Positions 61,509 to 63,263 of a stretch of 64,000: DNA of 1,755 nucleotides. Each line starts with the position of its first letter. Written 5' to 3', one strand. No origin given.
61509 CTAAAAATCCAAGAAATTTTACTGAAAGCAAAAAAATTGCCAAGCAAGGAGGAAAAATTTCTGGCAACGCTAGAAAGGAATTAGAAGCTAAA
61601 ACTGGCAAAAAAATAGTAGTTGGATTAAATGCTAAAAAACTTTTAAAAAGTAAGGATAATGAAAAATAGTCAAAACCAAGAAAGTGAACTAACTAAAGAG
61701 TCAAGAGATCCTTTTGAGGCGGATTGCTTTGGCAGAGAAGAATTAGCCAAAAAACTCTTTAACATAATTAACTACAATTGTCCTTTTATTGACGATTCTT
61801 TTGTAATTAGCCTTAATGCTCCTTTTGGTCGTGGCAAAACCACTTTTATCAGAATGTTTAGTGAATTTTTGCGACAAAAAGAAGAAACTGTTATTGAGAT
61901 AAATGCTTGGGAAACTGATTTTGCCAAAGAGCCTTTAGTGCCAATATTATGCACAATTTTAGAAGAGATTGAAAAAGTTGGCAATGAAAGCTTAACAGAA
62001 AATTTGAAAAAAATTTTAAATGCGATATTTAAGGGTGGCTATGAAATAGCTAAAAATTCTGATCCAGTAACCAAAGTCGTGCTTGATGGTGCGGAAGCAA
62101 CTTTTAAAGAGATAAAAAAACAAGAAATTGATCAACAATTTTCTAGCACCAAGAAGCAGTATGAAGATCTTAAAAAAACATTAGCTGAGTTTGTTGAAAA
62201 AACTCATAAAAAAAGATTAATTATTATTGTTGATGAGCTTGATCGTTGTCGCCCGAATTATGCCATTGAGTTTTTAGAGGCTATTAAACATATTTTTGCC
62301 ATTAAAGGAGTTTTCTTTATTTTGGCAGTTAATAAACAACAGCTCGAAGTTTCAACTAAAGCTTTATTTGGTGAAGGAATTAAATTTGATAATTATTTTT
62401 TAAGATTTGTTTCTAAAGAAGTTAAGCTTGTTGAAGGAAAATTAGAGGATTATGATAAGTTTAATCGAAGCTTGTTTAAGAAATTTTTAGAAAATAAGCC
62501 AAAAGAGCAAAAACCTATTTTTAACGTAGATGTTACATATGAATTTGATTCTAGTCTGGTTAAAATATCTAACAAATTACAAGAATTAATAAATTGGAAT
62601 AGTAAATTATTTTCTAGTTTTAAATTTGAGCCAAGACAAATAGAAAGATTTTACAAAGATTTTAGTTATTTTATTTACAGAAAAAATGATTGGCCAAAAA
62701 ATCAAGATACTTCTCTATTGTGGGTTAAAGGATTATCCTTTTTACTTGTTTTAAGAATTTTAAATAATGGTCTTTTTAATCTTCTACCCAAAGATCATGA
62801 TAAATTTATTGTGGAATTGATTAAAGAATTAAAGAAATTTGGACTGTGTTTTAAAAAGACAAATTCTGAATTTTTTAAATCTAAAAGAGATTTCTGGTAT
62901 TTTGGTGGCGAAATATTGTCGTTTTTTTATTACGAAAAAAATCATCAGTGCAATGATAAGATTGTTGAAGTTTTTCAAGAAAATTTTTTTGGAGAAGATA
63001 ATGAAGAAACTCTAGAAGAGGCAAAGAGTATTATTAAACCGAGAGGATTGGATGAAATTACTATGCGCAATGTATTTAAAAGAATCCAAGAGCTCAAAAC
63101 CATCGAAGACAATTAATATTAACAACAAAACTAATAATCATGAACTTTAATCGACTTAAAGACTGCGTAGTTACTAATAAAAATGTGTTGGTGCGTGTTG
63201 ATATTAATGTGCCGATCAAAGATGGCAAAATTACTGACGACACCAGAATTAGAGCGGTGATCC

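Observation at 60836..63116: Bro-N/DinD-like + soluble KAP NTPase two-gene cassette between argG and pgk: candidate undescribed conflict/defence module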

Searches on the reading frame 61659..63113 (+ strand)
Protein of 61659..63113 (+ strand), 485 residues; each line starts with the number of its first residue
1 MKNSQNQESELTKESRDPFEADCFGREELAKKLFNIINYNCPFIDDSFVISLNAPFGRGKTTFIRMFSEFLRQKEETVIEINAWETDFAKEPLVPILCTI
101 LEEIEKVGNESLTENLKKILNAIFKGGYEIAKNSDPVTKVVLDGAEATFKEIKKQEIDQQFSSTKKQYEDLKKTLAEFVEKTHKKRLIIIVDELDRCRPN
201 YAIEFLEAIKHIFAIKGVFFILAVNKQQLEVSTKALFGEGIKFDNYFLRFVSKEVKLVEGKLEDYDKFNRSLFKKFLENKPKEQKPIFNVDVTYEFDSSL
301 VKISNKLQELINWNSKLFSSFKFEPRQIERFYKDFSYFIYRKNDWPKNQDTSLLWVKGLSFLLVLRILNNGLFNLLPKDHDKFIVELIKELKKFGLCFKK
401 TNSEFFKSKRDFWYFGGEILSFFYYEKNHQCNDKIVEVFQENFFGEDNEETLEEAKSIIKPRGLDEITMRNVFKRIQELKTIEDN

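Call 3: search_protein_families(library=pfam, proteins=[window:61659-63113:+], max_evalue=1)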
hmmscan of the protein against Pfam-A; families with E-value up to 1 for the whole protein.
window:61659-63113:+ (485 aa): 15 families
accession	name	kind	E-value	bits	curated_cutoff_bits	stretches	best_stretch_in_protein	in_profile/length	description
PF07693.20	KAP_NTPase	-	4.4e-36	125.1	20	1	26-338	1-289/293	KAP family P-loop domain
PF13401.12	AAA_22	-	1.5e-08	35.5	27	1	51-225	9-123/130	AAA domain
PF24883.2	NPHP3_N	-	2.5e-06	28.2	24.8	1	154-213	95-150/164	Nephrocystin 3, N-terminal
PF13191.12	AAA_16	-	0.00094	20.1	32.6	1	55-199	32-146/167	AAA ATPase domain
PF00004.35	AAA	-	0.0043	17.9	21.2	1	141-226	18-110/131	ATPase family associated with various cellular activities (AAA)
PF04546.19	Sigma70_ner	-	0.0074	16.7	29.7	0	304-334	104-134/210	Sigma-70, non-essential region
PF25199.1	nSTAND_NTPase5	-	0.012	15.9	34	0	169-229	81-137/145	Novel STAND NTPase 5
PF03029.23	ATP_bind_1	-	0.031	14.5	27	1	55-82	4-31/240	Conserved hypothetical ATP binding protein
PF02367.23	TsaE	-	0.086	13.2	26.6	1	46-74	20-48/128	Threonylcarbamoyl adenosine biosynthesis protein TsaE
PF07724.20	AAA_2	-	0.11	13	27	0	49-118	5-73/166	AAA domain (Cdc48 subfamily)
PF05763.18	DUF835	-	0.12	12.6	33.1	1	167-234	60-129/136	Protein of unknown function (DUF835)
PF20926.3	Htt_N-HEAT_1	-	0.14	13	31.2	0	93-124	78-109/152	Huntingtin, N-terminal HEAT 1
PF01637.24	ATPase_2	-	0.15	12.2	33.2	1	55-205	28-135/225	ATPase domain predominantly from Archaea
PF22743.2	PspAA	-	0.19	12.4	27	0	100-154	28-82/92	PspA-Associated protein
PF13245.12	AAA_19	-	0.23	12.1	25.1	0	49-209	13-114/134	AAA domain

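Call 4: search_protein_families(library=padloc, proteins=[window:61659-63113:+], max_evalue=1)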
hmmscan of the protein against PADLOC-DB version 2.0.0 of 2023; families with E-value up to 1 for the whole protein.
window:61659-63113:+ (485 aa): 9 families
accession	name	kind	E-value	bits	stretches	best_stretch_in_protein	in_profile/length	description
PDLC04959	PDC-S20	-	1.7e-70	236.9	1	8-442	5-416/464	-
PDLC04956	PDC-S20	-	9.1e-39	132.1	1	20-301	10-299/450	-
PDLC04958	PDC-S20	-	2.4e-35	120.8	1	21-316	3-308/458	-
PDLC04957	PDC-S20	-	3.2e-33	113.9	1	21-287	5-286/446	-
PDLC02361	PifA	-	1.6e-17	61.4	1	20-230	15-227/720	PifA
PDLC02209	QatA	-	4.4e-15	53.3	2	131-237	150-254/646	-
PDLC02210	QatA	-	4.5e-12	43.3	1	127-235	150-253/593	-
PDLC02781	SspC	-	0.00018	17.4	1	50-194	45-180/1104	SspC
PDLC04140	mad8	-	0.003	15.1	1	51-205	31-212/314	mads_8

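Call 5: search_protein_families(library=ncbifam, proteins=[window:61659-63113:+], max_evalue=1)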
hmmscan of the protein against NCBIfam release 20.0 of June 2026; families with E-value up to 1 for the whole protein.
window:61659-63113:+ (485 aa): 3 families
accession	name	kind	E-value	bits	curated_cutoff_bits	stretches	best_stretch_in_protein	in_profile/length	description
NF041923.1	QatA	equivalog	1.1e-15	57.4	600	1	135-238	154-254/628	Qat anti-phage system ATPase QatA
NF011150.0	PRK14560.1-1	equivalog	0.027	14.3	217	1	378-424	9-52/155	putative RNA-binding protein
TIGR02729.1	Obg_CgtA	equivalog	0.12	11.4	280.25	1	162-236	251-324/329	Obg family GTPase CgtA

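Call 7: find_homologous_proteins(query=window:61659-63113:+)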
Query window:61659-63113:+ (485 aa): 227 proteins with E <= 0.001 among 8000 candidates; the best 120 are listed.
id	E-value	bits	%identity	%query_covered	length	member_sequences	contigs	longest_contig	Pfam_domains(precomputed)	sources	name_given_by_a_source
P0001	0.0e+0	1069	100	100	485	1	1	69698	PF07693.21,PF24883.3,PF13401.13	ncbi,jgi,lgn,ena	-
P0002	4.0e-134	467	51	99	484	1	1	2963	PF07693.21,PF13401.13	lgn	-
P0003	1.3e-125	438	48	100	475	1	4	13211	PF07693.21,PF24883.3,PF13401.13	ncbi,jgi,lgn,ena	-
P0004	1.5e-105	372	45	98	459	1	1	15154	PF07693.21,PF13401.13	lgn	-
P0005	1.1e-88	317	38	96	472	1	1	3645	PF07693.21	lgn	-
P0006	1.7e-55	207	35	77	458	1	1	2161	PF07693.21,PF24883.3,PF13401.13,PF01637.25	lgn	-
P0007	1.8e-55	207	37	74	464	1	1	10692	PF07693.21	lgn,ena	-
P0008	4.0e-55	206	37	75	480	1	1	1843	PF07693.21,PF13401.13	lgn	-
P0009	5.9e-55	206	36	74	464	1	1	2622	PF07693.21,PF13401.13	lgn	-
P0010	2.9e-54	203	36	73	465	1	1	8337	PF07693.21,PF13401.13,PF01637.25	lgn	-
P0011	2.0e-53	200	35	72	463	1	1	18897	PF07693.21,PF13401.13,PF01637.25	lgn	-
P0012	7.4e-53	199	37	73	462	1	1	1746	PF07693.21,PF13401.13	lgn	-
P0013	8.4e-53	198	40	54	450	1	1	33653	PF07693.21,PF13401.13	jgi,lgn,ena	-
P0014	9.6e-53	198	37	66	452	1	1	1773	PF07693.21,PF13401.13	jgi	-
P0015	1.3e-52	198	36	73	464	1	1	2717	PF07693.21,PF13401.13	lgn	-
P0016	2.1e-52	197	38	65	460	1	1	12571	PF07693.21,PF13401.13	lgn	-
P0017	6.5e-52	195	38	66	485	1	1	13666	PF07693.21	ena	-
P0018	6.5e-52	195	38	70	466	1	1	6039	PF07693.21,PF13401.13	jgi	-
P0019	7.7e-52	195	39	65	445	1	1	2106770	PF07693.21,PF13401.13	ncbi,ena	-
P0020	8.1e-52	195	36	73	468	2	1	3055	PF07693.21,PF13401.13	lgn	-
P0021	1.3e-51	195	36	73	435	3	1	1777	PF07693.21,PF13401.13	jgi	jgi:hypothetical protein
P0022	1.6e-51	194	35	74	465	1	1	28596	PF07693.21,PF13401.13,PF01637.25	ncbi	-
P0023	2.0e-51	194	35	75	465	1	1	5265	PF07693.21,PF13401.13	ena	-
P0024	2.4e-51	194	34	75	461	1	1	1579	PF07693.21,PF13401.13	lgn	-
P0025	3.5e-51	193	35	74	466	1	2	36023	PF07693.21,PF13401.13,PF13191.13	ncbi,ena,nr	ncbi:MAG: hypothetical protein AUJ12_08265 [Alphaproteobacteria bacterium CG1_02_46_17]|nr:MAG: hypo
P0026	5.1e-51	193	33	78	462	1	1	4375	PF07693.21,PF13401.13,PF13191.13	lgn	-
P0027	7.5e-51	192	38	65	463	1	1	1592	PF07693.21,PF13401.13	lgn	-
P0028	9.3e-51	192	35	65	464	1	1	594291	PF07693.21,PF13401.13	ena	-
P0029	1.9e-50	191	34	85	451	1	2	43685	PF07693.21,PF24883.3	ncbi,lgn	-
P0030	2.0e-50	191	36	73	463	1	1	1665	PF07693.21,PF13401.13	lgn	-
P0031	5.1e-50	189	36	73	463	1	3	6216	PF07693.21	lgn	-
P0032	5.1e-50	189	34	76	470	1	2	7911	PF07693.21,PF24883.3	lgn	-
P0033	5.4e-50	189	39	66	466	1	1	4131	PF07693.21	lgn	-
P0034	6.1e-50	189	36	73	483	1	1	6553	PF07693.21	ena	-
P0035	8.9e-50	188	35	73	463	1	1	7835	PF07693.21,PF13401.13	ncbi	-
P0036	4.8e-49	186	40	52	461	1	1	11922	PF07693.21,PF13401.13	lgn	-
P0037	7.3e-49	185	37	66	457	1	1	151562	PF07693.21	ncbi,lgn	-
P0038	3.7e-48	183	38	55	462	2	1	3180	PF07693.21,PF13401.13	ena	-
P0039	1.9e-47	181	33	73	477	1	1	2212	PF07693.21,PF13401.13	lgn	-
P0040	2.2e-47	181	42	51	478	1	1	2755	PF07693.21,PF13401.13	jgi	jgi:hypothetical protein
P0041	4.5e-47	180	33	76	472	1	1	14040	PF07693.21,PF24883.3,PF13401.13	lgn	-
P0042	4.5e-47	180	32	79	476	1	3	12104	PF07693.21,PF13401.13,PF13191.13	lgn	-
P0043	4.8e-47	179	35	69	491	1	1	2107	PF07693.21,PF13401.13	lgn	-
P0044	6.3e-47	179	36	67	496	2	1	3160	PF07693.21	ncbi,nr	ncbi:MAG: hypothetical protein JKY51_07705 [Opitutaceae bacterium]|nr:hypothetical protein [Opitutac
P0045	7.8e-47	179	38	66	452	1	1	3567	PF07693.21,PF24883.3,PF13401.13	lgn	-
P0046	1.3e-46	178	33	74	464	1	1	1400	PF07693.21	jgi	jgi:hypothetical protein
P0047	1.5e-46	178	37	54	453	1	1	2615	PF07693.21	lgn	-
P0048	1.7e-46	178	41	49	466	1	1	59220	PF07693.21,PF13401.13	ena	-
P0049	1.2e-44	172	37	66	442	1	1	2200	PF07693.21,PF13401.13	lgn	-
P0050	1.5e-43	168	38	66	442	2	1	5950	PF07693.21,PF13401.13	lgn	-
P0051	1.6e-43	168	34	79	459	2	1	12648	PF07693.21,PF13401.13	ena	-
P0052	7.2e-42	162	37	53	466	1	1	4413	PF07693.21,PF13401.13,PF13191.13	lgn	-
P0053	2.3e-41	161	33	73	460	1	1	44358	PF07693.21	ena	-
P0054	4.8e-41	160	35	65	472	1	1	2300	PF07693.21,PF13401.13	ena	-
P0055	2.1e-40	158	32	74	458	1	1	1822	PF07693.21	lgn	-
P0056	2.7e-40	157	30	87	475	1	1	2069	PF07693.21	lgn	-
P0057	6.5e-40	156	31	73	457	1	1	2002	PF07693.21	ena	-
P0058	9.1e-40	155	32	73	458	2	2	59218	PF07693.21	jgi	-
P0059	1.9e-39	154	35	63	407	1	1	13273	PF07693.21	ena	-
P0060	2.0e-39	154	30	78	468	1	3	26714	PF07693.21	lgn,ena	-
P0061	2.8e-39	154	33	71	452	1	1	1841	PF07693.21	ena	-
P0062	6.1e-39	153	33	71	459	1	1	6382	PF07693.21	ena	-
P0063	6.1e-39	153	31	87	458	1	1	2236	PF07693.21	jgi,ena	-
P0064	1.3e-38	152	32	73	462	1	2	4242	PF07693.21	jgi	jgi:hypothetical protein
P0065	1.4e-38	152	32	71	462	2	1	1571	PF07693.21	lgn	-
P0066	1.6e-38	151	34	63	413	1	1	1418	PF07693.21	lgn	-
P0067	1.8e-38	151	31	71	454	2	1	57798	PF07693.21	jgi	jgi:hypothetical protein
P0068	2.0e-38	151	31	78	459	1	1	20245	PF07693.21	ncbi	-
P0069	2.3e-38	151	31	73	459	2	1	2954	PF07693.21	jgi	jgi:hypothetical protein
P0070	2.8e-38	151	30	74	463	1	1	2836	PF07693.21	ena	-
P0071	3.6e-38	150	32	77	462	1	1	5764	PF07693.21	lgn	-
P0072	2.2e-37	148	30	74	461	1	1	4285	PF07693.21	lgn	-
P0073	3.4e-37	147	28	77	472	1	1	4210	PF07693.21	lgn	-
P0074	4.1e-37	147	30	81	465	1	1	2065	PF07693.21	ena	-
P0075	4.3e-37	147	36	49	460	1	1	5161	PF07693.21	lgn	-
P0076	6.2e-37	146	34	60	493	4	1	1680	PF07693.21,PF24883.3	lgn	-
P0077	1.0e-36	145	37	54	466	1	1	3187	PF07693.21,PF13191.13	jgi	jgi:hypothetical protein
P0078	1.2e-36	145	35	53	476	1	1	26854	PF07693.21,PF13191.13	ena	-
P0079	1.6e-36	145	33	60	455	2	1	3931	PF07693.21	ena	-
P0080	1.8e-36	145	34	54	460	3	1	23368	PF07693.21,PF00004.36,PF13401.13,PF13191.13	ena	-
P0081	2.8e-36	144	39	44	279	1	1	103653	PF07693.21,PF13401.13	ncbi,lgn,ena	-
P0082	3.5e-36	144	35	50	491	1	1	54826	PF07693.21,PF13191.13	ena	-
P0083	4.4e-36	143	34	65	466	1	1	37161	PF07693.21,PF13401.13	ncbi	-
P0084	8.2e-36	142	37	50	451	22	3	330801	PF07693.21,PF13401.13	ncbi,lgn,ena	-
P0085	1.2e-35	142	30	73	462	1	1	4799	PF07693.21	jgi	-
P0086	1.3e-35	142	37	52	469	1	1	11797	PF07693.21,PF13191.13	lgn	-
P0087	1.6e-35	141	29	81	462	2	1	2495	PF07693.21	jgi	-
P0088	1.9e-35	141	37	51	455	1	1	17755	PF07693.21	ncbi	-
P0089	2.0e-35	141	37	50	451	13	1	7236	PF07693.21,PF13401.13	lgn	-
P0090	4.4e-35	140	36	50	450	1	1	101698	PF07693.21,PF13401.13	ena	-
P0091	1.1e-34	139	33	73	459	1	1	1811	PF07693.21,PF24883.3,PF13401.13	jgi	-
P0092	1.3e-34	138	30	68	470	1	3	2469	PF07693.21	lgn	-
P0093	1.4e-34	138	32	73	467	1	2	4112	PF07693.21,PF24883.3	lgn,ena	-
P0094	2.1e-34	138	36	53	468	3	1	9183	PF07693.21,PF13191.13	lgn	-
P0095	2.4e-34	138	34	57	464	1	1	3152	PF07693.21,PF24883.3,PF13401.13,PF13191.13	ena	-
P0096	2.6e-34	137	35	52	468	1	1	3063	PF07693.21,PF24883.3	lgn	-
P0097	3.5e-34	137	32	67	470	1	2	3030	PF07693.21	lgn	-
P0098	3.7e-34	137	34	56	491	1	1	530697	PF07693.21,PF13191.13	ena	-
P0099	3.8e-34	137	37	56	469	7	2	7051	PF07693.21,PF13191.13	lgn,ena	-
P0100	4.9e-34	137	32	60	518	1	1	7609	PF07693.21,PF13401.13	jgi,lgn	-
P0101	5.2e-34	136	36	50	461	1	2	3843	PF07693.21,PF13401.13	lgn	-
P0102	5.9e-34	136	32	69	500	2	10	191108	PF07693.21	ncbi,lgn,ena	-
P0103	6.1e-34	136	34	53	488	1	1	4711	PF07693.21,PF09820.17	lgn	-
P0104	6.9e-34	136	36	51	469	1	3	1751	PF07693.21,PF13401.13,PF13191.13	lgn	-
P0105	1.1e-33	135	33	50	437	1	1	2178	PF07693.21,PF24883.3,PF13401.13,PF13191.13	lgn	-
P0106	1.2e-33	135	36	52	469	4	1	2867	PF07693.21,PF13191.13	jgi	-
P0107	1.4e-33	135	33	51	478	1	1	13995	PF07693.21,PF13191.13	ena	-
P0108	1.6e-33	135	32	66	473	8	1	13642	PF07693.21,PF13401.13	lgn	-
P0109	2.0e-33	135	35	51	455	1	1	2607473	PF07693.21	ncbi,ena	-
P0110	4.2e-33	133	35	52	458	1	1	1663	PF07693.21,PF24883.3,PF13401.13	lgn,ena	-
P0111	4.3e-33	133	35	52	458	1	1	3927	PF07693.21,PF24883.3,PF13401.13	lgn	-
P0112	4.6e-33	133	34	56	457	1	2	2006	PF07693.21,PF13401.13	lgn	-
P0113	4.7e-33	133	34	52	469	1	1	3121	PF07693.21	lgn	-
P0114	6.3e-33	133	33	68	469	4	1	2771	PF07693.21,PF13191.13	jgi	jgi:hypothetical protein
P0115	8.9e-33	132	38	51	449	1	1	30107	PF07693.21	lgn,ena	-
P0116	1.1e-32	132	35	52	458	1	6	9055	PF07693.21,PF13401.13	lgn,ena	-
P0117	1.1e-32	132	32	51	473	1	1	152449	PF07693.21,PF24883.3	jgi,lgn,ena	-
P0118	1.4e-32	132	30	69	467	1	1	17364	PF07693.21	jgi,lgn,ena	jgi:hypothetical protein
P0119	1.9e-32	131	35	55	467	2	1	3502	PF07693.21,PF24883.3,PF13401.13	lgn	-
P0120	1.9e-32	131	33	67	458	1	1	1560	PF07693.21,PF24883.3,PF13401.13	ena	-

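Call 9: find_encoding_contigs(protein=P0001, flank=10000, max_places=4)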
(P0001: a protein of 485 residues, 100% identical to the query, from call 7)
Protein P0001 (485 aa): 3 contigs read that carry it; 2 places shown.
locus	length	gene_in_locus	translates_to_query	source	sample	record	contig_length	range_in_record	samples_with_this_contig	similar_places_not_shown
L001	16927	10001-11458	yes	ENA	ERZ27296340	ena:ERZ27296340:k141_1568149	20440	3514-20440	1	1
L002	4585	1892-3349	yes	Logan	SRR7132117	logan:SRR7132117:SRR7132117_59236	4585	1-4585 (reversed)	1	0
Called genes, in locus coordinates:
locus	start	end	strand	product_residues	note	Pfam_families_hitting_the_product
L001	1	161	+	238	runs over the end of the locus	PF00557:Peptidase_M24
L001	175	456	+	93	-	-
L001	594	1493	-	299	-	PF02219:MTHFR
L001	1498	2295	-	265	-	PF00696:AA_kinase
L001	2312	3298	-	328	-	PF00691:OmpA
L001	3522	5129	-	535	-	PF07498:Rho_N, PF07497:Rho_RNA_bind, PF00006:ATP-synt_ab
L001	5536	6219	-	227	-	PF07685:GATase_3, PF13507:GATase_5, PF00117:GATase (weak), PF01965:DJ-1_PfpI (weak)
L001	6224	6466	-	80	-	PF02700:PurS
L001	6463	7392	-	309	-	PF03631:Virul_fac_BrkB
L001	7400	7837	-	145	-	PF00583:Acetyltransf_1 (weak), PF13508:Acetyltransf_7 (weak)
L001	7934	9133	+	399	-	PF00764:Arginosuc_synth, PF20979:Arginosuc_syn_C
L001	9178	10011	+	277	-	PF02498:Bro-N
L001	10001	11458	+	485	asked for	PF07693:KAP_NTPase, PF13401:AAA_22 (weak), PF24883:NPHP3_N (faint)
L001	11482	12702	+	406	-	PF00162:PGK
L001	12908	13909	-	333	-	PF00437:T2SSE, PF27713:UCP018868 (weak)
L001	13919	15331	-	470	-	PF13609:Porin_4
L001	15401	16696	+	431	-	PF08245:Mur_ligase_M (weak), PF27239:FOL3_C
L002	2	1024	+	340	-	?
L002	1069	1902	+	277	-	PF02498:Bro-N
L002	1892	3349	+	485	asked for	PF07693:KAP_NTPase, PF13401:AAA_22 (weak), PF24883:NPHP3_N (faint)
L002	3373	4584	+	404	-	?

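Call 10: find_encoding_contigs(protein=P0003, flank=8000, max_places=4)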
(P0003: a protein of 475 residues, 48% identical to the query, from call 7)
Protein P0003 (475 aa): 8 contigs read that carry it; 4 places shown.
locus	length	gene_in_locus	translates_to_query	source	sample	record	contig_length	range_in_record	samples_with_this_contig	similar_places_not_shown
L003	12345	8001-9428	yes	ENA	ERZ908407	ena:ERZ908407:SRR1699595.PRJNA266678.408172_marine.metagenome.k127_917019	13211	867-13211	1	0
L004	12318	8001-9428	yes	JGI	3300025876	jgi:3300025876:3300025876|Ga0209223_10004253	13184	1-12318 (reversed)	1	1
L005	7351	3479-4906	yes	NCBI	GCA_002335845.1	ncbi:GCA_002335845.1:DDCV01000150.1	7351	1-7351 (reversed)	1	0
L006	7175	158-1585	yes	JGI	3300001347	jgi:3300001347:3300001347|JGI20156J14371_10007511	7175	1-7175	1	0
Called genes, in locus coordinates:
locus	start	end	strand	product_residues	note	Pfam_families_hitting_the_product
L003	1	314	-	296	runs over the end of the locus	PF02219:MTHFR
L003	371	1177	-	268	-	PF00696:AA_kinase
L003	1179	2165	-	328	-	PF00691:OmpA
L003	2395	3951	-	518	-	PF07498:Rho_N, PF07497:Rho_RNA_bind, PF00006:ATP-synt_ab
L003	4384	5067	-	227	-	PF07685:GATase_3, PF13507:GATase_5, PF00117:GATase (weak), PF01965:DJ-1_PfpI (weak)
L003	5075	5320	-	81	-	PF02700:PurS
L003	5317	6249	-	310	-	PF03631:Virul_fac_BrkB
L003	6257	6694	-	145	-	PF00583:Acetyltransf_1, PF13508:Acetyltransf_7 (weak)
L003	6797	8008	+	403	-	PF00764:Arginosuc_synth, PF20979:Arginosuc_syn_C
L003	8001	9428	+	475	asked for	PF07693:KAP_NTPase, PF24883:NPHP3_N (faint), PF13401:AAA_22 (faint)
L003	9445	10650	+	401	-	PF00162:PGK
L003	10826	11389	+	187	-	PF00694:Aconitase_C, PF27512:LeuD (faint), PF27434:LeuD_C (weak)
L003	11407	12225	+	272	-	PF00106:adh_short, PF13561:adh_short_C2, PF23441:SDR (weak)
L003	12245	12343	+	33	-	?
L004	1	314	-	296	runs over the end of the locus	PF02219:MTHFR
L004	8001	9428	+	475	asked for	PF07693:KAP_NTPase, PF24883:NPHP3_N (faint), PF13401:AAA_22 (faint)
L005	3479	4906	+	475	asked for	PF07693:KAP_NTPase, PF24883:NPHP3_N (faint), PF13401:AAA_22 (faint)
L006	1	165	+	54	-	?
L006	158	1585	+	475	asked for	PF07693:KAP_NTPase, PF24883:NPHP3_N (faint), PF13401:AAA_22 (faint)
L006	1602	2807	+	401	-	PF00162:PGK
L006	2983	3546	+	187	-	PF00694:Aconitase_C, PF27512:LeuD (faint), PF27434:LeuD_C (weak)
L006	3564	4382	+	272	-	PF00106:adh_short, PF13561:adh_short_C2, PF23441:SDR (weak)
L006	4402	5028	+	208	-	PF00625:Guanylate_kin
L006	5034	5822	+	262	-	PF03309:Pan_kinase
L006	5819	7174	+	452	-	?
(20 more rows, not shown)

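Call 11: find_encoding_contigs(protein=P0004, flank=8000, max_places=3)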
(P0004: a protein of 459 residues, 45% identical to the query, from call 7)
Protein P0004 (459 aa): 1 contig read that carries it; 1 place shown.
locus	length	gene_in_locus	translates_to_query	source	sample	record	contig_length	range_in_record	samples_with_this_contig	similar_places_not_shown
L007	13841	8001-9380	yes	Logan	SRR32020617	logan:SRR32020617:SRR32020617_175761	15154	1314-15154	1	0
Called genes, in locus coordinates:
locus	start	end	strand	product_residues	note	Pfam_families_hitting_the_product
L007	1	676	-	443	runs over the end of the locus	PF17289:Terminase_6C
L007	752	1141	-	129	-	-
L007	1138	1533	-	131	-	-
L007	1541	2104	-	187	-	PF05135:Phage_connect_1 (weak)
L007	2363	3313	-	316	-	PF00056:Ldh_1_N, PF02056:Glyco_hydro_4 (faint), PF02866:Ldh_1_C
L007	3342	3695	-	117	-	PF02152:FolB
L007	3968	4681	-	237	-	PF08713:DNA_alkylation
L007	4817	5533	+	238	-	PF03741:TerC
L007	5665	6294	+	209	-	PF06271:RDD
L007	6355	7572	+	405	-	PF00180:Iso_dh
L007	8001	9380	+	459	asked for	PF07693:KAP_NTPase, PF13401:AAA_22 (faint)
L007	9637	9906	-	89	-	PF00375:SDF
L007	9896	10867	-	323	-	PF00375:SDF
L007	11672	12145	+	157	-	PF03073:TspO_MBR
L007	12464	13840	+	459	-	?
